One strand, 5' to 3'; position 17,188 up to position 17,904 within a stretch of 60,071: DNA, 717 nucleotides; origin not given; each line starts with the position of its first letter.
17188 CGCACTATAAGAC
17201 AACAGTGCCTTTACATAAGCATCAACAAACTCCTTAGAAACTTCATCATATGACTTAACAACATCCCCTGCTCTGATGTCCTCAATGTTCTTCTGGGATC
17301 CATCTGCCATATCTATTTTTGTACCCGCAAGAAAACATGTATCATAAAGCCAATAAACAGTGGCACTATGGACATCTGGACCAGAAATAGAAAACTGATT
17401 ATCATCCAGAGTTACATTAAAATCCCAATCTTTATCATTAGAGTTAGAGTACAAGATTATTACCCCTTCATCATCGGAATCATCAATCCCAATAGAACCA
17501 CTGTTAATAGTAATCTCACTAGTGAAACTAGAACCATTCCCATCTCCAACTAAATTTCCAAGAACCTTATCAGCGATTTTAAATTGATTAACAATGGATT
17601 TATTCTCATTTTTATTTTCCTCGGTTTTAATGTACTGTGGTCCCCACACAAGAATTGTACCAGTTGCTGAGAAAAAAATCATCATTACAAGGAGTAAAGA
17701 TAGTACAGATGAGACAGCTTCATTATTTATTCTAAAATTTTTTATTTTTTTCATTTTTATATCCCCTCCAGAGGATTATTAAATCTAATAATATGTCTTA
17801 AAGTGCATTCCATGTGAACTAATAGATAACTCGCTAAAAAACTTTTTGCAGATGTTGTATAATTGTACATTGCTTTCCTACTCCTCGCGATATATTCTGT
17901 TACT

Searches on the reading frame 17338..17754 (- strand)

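Call 80: search_protein_families(library=pfam, proteins=[window:17338-17754:-], max_evalue=10)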
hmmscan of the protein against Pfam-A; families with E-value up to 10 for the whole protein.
seq(139 aa): 1 family
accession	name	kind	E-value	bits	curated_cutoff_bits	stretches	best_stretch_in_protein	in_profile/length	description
PF12182.14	DUF3642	-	0.25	12.3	22.7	1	103-131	36-64/93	Bacterial lipoprotein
